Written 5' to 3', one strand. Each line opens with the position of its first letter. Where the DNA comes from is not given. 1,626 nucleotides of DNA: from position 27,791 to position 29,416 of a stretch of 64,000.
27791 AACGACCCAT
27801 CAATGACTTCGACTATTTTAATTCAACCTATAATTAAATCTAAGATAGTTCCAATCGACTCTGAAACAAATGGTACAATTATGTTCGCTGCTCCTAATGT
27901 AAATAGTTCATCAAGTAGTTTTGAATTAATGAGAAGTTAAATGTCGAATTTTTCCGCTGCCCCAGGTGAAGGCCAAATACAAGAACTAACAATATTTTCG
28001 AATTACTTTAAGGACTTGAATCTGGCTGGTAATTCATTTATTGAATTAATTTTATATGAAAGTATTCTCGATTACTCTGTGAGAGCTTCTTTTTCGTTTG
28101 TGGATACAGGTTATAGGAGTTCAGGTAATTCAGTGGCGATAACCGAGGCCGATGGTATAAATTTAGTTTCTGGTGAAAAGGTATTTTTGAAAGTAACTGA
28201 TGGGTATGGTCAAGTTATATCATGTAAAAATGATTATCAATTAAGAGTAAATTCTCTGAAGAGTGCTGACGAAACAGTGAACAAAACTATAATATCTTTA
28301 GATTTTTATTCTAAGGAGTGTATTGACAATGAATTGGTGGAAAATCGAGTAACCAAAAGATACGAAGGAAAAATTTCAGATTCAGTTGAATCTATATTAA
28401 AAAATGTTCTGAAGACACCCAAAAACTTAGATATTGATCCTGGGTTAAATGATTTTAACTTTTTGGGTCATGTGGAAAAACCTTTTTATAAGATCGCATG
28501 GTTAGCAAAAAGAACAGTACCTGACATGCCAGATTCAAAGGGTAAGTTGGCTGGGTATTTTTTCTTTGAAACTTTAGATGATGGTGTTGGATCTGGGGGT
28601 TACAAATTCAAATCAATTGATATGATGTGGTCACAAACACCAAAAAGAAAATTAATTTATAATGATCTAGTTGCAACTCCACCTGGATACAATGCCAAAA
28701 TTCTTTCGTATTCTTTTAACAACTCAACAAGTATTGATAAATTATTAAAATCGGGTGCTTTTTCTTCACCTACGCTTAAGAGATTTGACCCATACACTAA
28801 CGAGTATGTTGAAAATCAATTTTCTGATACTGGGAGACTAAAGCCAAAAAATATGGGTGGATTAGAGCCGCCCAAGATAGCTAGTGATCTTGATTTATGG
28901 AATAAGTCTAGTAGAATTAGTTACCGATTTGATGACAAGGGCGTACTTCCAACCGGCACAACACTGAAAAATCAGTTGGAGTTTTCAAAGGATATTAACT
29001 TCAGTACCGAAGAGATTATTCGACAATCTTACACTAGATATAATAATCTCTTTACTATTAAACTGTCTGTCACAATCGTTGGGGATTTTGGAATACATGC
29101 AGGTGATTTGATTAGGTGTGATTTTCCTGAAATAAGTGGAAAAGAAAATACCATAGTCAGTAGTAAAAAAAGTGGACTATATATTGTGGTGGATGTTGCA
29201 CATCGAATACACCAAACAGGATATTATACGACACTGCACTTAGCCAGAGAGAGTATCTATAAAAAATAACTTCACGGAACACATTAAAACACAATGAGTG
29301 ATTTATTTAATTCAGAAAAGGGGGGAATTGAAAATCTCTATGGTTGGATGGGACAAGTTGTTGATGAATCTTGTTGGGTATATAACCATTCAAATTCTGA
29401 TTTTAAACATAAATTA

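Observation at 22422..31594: Cell-wall-lytic domains (GH19-like, SLT, M23) sit on two giant tape-measure-like tail proteins while the gp5-like spike lacks a lysozyme domain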

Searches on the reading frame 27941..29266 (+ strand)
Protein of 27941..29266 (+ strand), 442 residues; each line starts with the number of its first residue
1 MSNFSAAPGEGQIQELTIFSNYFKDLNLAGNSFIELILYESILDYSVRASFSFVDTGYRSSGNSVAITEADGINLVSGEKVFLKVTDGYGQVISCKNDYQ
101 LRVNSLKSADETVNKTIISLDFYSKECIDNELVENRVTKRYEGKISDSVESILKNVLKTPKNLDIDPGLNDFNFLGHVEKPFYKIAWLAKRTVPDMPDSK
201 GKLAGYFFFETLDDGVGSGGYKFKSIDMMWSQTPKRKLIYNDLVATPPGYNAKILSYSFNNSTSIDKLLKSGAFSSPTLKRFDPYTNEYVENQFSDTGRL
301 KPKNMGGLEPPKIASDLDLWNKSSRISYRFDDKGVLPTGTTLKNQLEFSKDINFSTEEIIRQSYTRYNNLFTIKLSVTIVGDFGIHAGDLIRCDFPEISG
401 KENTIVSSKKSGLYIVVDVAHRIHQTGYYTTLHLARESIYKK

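Call 7: search_protein_families(library=pfam, proteins=[window:27941-29266:+], max_evalue=0.01)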
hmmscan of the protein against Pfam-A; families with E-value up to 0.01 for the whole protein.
window:27941-29266:+ (442 aa): 0 families

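Call 8: search_protein_families(library=phrogs, proteins=[window:27941-29266:+], max_evalue=0.001)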
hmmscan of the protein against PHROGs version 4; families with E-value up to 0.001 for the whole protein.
window:27941-29266:+ (442 aa): 2 families
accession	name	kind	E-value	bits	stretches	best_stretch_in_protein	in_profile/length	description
phrog_350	-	tail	1.8e-69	235.8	1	32-441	34-430/436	tail protein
phrog_24827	-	tail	2.4e-13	51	1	336-439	175-280/282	tail protein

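Call 18: search_dna_similar(query=window:27941-29266:+, collection=phages, mode=protein, max_rows=60, rows=spread)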
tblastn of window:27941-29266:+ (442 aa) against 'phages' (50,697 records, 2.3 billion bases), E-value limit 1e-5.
Records with a match: 290; places in all: 290; records where one place covers at least 80% of the query: 174.
Best place of each record, by identity: >=99% 2; <60% 288.
By first word of the organism name: Synechococcus 240; Cyanophage 26; Prochlorococcus 14; Marine 6; Caulobacter 2; Pelagibacter 2.
By host as written in the record: - 105; Synechococcus 85; Synechococcus sp. WH7803 16; Synechococcus sp. MW02 14; Synechococcus sp. 14; Synechococcus sp. WH 7803 11; Synechococcus sp. WH8102 7; Synechococcus sp. WH8109 4; and 17 more.
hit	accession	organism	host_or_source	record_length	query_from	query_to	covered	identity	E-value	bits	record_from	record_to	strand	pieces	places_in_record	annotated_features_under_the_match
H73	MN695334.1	Synechococcus phage B3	Synechoccus sp.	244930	1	442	100%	99.8%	0e+0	900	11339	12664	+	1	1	hypothetical protein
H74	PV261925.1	Synechococcus phage RB11-B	Synechococcus sp. MW02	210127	1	442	100%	34.1%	1e-64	231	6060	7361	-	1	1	tail protein | peptidase family M23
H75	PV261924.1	Synechococcus phage RN05-S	Synechococcus sp. MW02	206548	1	442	100%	33.6%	9e-64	228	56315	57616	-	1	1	tail protein | peptidase family M23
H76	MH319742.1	Marine virus AG-345-E15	single cell amplified by WGA-X; seawater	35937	9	438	97%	32.6%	2e-54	201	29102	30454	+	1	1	record has no annotation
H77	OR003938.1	Synechococcus phage DSL-LC03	Synechococcus sp.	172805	4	438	98%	28.3%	4e-30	129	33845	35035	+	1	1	tail protein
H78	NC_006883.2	Prochlorococcus phage P-SSM2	Prochlorococcus sp. NATL1A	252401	39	438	90%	29.2%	4e-32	135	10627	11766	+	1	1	tail protein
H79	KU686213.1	Synechococcus phage S-CAM7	Synechococcus sp.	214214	25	438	94%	26.4%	1e-21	103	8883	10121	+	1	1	hypothetical protein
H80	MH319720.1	Marine virus AG-345-D19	single cell amplified by WGA-X; seawater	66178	39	438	90%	26.5%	2e-27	121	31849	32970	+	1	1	record has no annotation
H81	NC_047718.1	Synechococcus phage ACG-2014b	-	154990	31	439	93%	25.3%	3e-7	59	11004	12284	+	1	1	tail protein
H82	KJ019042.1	Synechococcus phage ACG-2014b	-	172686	31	439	93%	25.3%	3e-7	59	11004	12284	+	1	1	hypothetical protein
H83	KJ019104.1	Synechococcus phage ACG-2014b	-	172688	31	439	93%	25.3%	3e-7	59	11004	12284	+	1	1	hypothetical protein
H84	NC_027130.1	Synechococcus phage ACG-2014b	-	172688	31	439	93%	25.3%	3e-7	59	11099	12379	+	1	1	tail protein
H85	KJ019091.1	Synechococcus phage ACG-2014f_Syn7803US26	-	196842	62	438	85%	27.4%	9e-27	119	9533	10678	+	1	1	hypothetical protein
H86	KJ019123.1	Synechococcus phage ACG-2014f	-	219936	62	438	85%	27.4%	9e-27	119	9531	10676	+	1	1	hypothetical protein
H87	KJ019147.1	Synechococcus phage ACG-2014f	-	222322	62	438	85%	27.4%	9e-27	119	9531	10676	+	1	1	hypothetical protein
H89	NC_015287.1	Synechococcus phage S-SSM7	Synechococcus sp. WH8109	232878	31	438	92%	25.3%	4e-23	108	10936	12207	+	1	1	tail protein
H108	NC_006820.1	Synechococcus phage S-PM2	Synechococcus sp. SynWH7803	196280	39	421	87%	23.7%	3e-11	72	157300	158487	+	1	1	tail protein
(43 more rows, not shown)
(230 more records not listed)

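Call 20: get_annotated_region(hit=H78, flank=7000)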
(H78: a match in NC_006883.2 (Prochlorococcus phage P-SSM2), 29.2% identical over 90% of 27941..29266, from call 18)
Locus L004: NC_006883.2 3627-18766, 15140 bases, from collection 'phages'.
description: Prochlorococcus phage P-SSM2, complete genome.
organism: Prochlorococcus phage P-SSM2 (NCBI taxid 268746)
taxonomy: Viruses; Duplodnaviria; Heunggongvirae; Uroviricota; Caudoviricetes; Kyanoviridae; Salacisavirus; Salacisavirus pssm2
host: Prochlorococcus sp. NATL1A; source: -; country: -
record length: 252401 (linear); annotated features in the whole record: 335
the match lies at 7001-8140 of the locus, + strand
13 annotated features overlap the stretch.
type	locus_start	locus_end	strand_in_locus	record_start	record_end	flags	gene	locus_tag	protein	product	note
CDS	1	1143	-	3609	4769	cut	T4-like baseplate tail tube ...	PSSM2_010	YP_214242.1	baseplate tail tube cap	T4-GC: 7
CDS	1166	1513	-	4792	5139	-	-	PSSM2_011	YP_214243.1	hypothetical protein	T4-GC: 8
CDS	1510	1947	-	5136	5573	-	gp4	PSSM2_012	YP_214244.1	head closure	T4-GC: 9; similar to Synechococcus phage S-SM1 protein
CDS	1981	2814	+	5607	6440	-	-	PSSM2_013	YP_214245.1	hypothetical protein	T4-GC: 10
CDS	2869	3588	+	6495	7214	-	gp26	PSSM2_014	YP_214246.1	baseplate hub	T4-GC: 11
CDS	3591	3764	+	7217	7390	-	gp51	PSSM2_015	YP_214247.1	baseplate hub assembly catalyst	T4-GC: 12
CDS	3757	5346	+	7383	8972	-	-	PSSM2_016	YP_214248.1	hypothetical protein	T4-GC: 13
CDS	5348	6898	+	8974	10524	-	-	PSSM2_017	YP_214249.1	hypothetical protein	T4-GC: 14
CDS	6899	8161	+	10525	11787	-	-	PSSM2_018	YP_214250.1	tail protein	T4-GC: 15; similar to Synechococcus phage S-SM1 protein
CDS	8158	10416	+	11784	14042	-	-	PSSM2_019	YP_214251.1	baseplate hub subunit and tail lysozyme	T4-GC: 16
CDS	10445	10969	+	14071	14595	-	-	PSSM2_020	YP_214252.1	hypothetical protein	T4-GC: 17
CDS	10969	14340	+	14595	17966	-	-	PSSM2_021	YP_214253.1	tail fiber protein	T4-GC: 18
CDS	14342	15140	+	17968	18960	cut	-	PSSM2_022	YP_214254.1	tail fiber protein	T4-GC: 19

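Call 21: get_annotated_region(hit=H108, flank=7000)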
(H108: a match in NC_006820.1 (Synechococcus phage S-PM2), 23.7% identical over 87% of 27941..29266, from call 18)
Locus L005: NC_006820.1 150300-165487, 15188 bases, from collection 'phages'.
description: Synechococcus phage S-PM2, complete genome.
organism: Synechococcus phage S-PM2 (NCBI taxid 238854)
taxonomy: Viruses; Duplodnaviria; Heunggongvirae; Uroviricota; Caudoviricetes; Kyanoviridae; Nodensvirus; Nodensvirus spm2
host: Synechococcus sp. SynWH7803; source: sea water; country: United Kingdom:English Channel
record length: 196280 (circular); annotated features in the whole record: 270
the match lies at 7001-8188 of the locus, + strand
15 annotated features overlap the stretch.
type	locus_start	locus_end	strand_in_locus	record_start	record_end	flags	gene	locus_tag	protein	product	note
CDS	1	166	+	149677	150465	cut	-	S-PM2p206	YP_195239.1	Hypothetical-Protein | belonging to T4-LIKE GC: 10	T4-LIKE GC: 10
CDS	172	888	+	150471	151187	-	gp26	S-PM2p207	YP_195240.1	baseplate hub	T4-LIKE GC: 11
CDS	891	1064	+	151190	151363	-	gp51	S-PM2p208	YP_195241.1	baseplate hub assembly catalyst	T4-LIKE GC: 12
CDS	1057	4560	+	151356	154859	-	-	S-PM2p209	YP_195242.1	Hypothetical-Protein | belonging to T4-LIKE GC: 726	T4-LIKE GC: 726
CDS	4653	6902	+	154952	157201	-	-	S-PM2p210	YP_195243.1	Hypothetical-Protein | belonging to T4-LIKE GC: 727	T4-LIKE GC: 727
CDS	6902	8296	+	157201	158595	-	-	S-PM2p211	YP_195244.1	tail protein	T4-LIKE GC: 15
CDS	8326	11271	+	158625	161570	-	gp5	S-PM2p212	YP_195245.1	baseplate hub subunit and tail lysozyme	T4-LIKE GC: 340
CDS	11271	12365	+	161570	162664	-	-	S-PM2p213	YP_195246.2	baseplate hub and tail lysozyme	T4-LIKE GC: 728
CDS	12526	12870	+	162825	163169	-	-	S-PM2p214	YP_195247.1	Hypothetical-Protein | belonging to T4-LIKE GC: 49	T4-LIKE GC: 49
CDS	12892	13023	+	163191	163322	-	-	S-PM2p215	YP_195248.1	Hypothetical-Protein | belonging to T4-LIKE GC: 729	T4-LIKE GC: 729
CDS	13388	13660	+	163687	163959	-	-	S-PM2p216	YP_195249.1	Hypothetical-Protein | belonging to T4-LIKE GC: 730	T4-LIKE GC: 730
CDS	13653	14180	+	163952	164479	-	CpeT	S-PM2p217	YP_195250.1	CpeT-like antenna protein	T4-LIKE GC: 338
CDS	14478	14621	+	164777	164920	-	-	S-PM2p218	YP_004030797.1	putative ATPase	T4-LIKE GC: 732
CDS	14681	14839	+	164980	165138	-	-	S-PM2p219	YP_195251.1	Hypothetical-Protein | belonging to T4-LIKE GC: 733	T4-LIKE GC: 733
CDS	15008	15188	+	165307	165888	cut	-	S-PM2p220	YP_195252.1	2OG-Fe(II) oxygenase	T4-LIKE GC: 104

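Call 22: get_annotated_region(hit=H74, flank=7500)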
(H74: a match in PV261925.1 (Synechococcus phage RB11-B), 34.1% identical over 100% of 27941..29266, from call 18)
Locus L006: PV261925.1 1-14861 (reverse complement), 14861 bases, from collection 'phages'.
description: Synechococcus phage RB11-B, complete genome.
organism: Synechococcus phage RB11-B (NCBI taxid 3412546)
taxonomy: Viruses
host: Synechococcus sp. MW02; source: seawater; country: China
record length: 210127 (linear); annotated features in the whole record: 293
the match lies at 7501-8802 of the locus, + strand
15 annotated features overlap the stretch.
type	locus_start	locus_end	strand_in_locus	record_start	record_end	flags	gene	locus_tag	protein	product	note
CDS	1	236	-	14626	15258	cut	-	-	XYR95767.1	hypothetical protein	-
CDS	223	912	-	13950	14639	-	-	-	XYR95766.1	baseplate wedge protein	-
CDS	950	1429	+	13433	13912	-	-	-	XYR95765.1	TnsA-like endonuclease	-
CDS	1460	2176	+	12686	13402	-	-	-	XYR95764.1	baseplate protein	-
CDS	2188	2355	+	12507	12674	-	-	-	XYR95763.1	baseplate hub assembly catalyst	-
CDS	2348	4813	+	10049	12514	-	-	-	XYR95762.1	endolysin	-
CDS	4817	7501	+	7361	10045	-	-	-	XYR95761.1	peptidase family M23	-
CDS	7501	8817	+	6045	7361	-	-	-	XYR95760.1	tail protein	-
CDS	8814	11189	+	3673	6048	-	-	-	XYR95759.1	pre-baseplate central spike protein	Gp5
CDS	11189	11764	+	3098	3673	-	-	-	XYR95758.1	hypothetical protein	-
CDS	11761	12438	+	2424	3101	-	-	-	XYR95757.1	hypothetical protein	-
CDS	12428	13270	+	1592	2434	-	-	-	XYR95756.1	hypothetical protein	-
CDS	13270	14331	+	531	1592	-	-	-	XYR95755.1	virulence-associated structural protein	-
CDS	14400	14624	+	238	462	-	-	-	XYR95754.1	hypothetical protein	-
CDS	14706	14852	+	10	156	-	-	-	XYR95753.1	hypothetical protein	-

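Call 23: get_annotated_region(hit=H89, flank=7000)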
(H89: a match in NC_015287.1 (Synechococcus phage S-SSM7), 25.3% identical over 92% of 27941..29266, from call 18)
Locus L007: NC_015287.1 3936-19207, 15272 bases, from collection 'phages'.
description: Synechococcus phage S-SSM7, complete genome.
organism: Synechococcus phage S-SSM7 (NCBI taxid 445686)
taxonomy: Viruses; Duplodnaviria; Heunggongvirae; Uroviricota; Caudoviricetes; Kyanoviridae; Lipsvirus; Lipsvirus ssm7
host: Synechococcus sp. WH8109; source: Sargasso Sea; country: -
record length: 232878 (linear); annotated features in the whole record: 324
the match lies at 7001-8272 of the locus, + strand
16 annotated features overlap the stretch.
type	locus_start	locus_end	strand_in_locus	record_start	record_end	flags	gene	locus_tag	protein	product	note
CDS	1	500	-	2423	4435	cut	gp48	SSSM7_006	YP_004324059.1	baseplate tail tube cap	T4-LIKE GC: 333; similar to Synechococcus phage S-SM1 protein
CDS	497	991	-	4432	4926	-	gp2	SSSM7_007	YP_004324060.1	gp2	T4-LIKE GC: 451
CDS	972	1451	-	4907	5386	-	gp4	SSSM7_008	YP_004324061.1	head closure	T4-LIKE GC: 9; similar to Synechococcus phage S-SM1 protein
CDS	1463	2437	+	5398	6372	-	-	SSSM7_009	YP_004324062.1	hypothetical protein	T4-LIKE GC: 10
CDS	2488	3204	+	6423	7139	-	gp26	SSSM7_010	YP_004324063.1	baseplate hub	T4-LIKE GC: 11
CDS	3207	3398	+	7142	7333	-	gp51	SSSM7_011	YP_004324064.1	baseplate hub assembly catalyst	T4-LIKE GC: 12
CDS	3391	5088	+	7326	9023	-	-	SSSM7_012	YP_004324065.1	hypothetical protein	T4-LIKE GC: 1268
CDS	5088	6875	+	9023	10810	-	-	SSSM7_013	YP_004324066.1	putative transmembrane protein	T4-LIKE GC: 1269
CDS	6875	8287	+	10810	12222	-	-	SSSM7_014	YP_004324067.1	tail protein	T4-LIKE GC: 15; similar to Synechococcus phage S-SM1 protein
CDS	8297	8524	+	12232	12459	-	-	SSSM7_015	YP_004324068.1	CP12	T4-LIKE GC: 337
CDS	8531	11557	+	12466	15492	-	gp5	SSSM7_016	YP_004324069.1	baseplate hub subunit and tail lysozyme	T4-LIKE GC: 340; similar to Synechococcus phage S-SM1 protein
CDS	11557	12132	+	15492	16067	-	-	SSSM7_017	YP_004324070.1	hypothetical protein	T4-LIKE GC: 1270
CDS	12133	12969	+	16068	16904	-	-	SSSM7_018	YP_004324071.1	hypothetical protein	T4-LIKE GC: 1271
CDS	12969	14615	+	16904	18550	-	-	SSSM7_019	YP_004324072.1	hypothetical protein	T4-LIKE GC: 1272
CDS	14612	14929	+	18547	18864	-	-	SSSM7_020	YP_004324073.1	hypothetical protein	T4-LIKE GC: 1273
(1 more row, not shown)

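Call 24: search_protein_families(library=pfam, proteins=[L004:3757-5343:+, L004:5348-6895:+, L005:1057-4557:+, L005:4653-6899:+, L006:2348-4810:+, L006:4817-7498:+, L007:3391-5085:+, L007:5088-6872:+], max_evalue=0.001)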
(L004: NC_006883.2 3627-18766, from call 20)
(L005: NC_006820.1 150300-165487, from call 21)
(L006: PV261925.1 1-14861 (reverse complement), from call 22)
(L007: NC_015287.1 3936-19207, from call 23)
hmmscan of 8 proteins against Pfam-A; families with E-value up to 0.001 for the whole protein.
L004:3757-5343:+ (529 aa): 0 families

L004:5348-6895:+ (516 aa): 0 families

L005:1057-4557:+ (1167 aa): 3 families
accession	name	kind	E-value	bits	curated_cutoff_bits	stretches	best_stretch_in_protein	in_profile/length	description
PF18013.6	Phage_lysozyme2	-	7e-25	88.3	28.2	1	905-1041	3-138/140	Phage tail lysozyme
PF01129.24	ART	-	1.3e-05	25.1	22.3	1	66-218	59-202/222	NAD:arginine ADP-ribosyltransferase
PF03496.20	ADPrib_exo_Tox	-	0.00016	21.5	23.4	0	66-220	14-177/196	ADP-ribosyltransferase exoenzyme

L005:4653-6899:+ (749 aa): 1 family
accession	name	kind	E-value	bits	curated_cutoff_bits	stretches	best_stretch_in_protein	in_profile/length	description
PF01551.29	Peptidase_M23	-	1.4e-15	57.7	28.7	1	560-654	2-89/96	Peptidase family M23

L006:2348-4810:+ (821 aa): 0 families

L006:4817-7498:+ (894 aa): 1 family
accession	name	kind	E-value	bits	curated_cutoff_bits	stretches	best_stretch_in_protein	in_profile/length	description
PF01551.29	Peptidase_M23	-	8.8e-14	51.9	28.7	1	694-781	2-89/96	Peptidase family M23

L007:3391-5085:+ (565 aa): 0 families

L007:5088-6872:+ (595 aa): 0 families

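Call 25: search_protein_families(library=pfam, proteins=[L004:8158-10413:+, L005:8326-11268:+, L005:11271-12362:+, L006:8814-11186:+, L007:8531-11554:+], max_evalue=0.001)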
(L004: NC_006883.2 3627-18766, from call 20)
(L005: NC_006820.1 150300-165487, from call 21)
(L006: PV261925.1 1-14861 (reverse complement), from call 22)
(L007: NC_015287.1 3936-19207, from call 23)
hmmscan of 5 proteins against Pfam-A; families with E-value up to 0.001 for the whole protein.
L004:8158-10413:+ (752 aa): 0 families

L005:8326-11268:+ (981 aa): 1 family
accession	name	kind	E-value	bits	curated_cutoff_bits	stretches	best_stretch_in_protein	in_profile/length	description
PF06714.17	Gp5_OB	-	5e-11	43.5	25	1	49-122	8-80/144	Gp5 N-terminal OB domain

L005:11271-12362:+ (364 aa): 0 families

L006:8814-11186:+ (791 aa): 1 family
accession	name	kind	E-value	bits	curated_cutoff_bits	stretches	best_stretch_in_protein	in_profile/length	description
PF06714.17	Gp5_OB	-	0.00057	20.6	25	0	65-218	13-136/144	Gp5 N-terminal OB domain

L007:8531-11554:+ (1008 aa): 2 families
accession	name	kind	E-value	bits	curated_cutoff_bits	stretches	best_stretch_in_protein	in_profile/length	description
PF13205.12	Big_5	-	4.7e-12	47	23.6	1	619-731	1-105/105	Bacterial Ig-like domain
PF06714.17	Gp5_OB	-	3.4e-05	24.6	25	1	57-117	12-71/144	Gp5 N-terminal OB domain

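Call 53: find_homologous_proteins(query=window:27941-29266:+, max_evalue=0.00001)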
Query window:27941-29266:+ (442 aa): 458 proteins with E <= 0.00001 among 6242 candidates; the best 120 are listed.
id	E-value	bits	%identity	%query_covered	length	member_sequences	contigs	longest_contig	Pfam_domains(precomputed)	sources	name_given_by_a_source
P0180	8.7e-294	992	100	100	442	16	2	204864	-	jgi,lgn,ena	jgi:hypothetical protein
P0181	2.1e-227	774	76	100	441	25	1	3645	-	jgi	jgi:hypothetical protein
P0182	1.1e-219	748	75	100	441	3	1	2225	-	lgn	-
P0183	5.7e-218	742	74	100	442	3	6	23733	-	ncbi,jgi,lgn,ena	jgi:hypothetical protein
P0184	2.1e-209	714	72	100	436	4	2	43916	-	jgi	jgi:hypothetical protein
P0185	1.0e-207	709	76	92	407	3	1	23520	-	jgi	jgi:hypothetical protein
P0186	1.0e-193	663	68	100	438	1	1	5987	-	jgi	-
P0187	1.3e-193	662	67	100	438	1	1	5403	-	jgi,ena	-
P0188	1.3e-193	662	67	100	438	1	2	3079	-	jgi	jgi:hypothetical protein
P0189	1.5e-193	662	67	100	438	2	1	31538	-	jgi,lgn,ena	jgi:hypothetical protein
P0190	1.7e-193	662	67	100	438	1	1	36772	-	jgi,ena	jgi:hypothetical protein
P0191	1.9e-193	662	67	100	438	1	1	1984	-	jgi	jgi:hypothetical protein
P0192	1.4e-191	655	66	100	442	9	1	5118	-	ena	-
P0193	1.1e-188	646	66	98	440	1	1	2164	-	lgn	-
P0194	1.2e-187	643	68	99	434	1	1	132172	-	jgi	jgi:hypothetical protein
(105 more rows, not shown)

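Call 56: find_related_loci(query=A2, collection=viral_contigs, flank=10000)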
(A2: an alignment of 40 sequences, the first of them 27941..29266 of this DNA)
Query A2 (442 aa) in viral_contigs; peptide patterns used: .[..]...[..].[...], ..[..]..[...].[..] (x = any residue, [..] = any of these).
600 stretches matched a pattern (row limit reached: there are more); 538 encode a relative of the query (tblastn E <= 1e-3); the best 80 are kept; 80 distinct loci.
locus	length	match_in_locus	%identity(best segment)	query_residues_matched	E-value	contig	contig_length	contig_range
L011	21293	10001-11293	64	7-442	0e+0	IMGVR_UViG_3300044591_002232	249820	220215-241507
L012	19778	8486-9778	64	7-442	0e+0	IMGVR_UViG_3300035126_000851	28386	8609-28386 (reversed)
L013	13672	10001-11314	61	1-442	4e-174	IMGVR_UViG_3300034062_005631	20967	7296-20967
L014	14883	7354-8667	62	1-442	1e-173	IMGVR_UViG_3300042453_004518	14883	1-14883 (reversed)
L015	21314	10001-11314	61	1-442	1e-173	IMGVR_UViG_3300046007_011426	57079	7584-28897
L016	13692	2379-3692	61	1-442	4e-174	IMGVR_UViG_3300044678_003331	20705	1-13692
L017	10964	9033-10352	53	1-442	3e-142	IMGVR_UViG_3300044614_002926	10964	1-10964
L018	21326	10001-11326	52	3-442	1e-138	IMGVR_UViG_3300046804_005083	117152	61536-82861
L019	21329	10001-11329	49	3-442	5e-138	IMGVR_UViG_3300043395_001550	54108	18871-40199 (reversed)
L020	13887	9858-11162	50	3-442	5e-136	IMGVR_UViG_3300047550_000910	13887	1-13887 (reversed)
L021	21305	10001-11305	50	2-442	3e-135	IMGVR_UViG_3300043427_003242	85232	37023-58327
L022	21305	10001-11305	50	2-442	3e-135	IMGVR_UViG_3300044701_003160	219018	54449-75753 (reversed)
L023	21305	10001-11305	50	2-442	3e-135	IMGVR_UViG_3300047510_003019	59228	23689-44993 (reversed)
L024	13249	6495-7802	49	2-442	4e-135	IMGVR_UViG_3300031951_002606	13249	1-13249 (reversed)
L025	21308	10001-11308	49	2-442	5e-135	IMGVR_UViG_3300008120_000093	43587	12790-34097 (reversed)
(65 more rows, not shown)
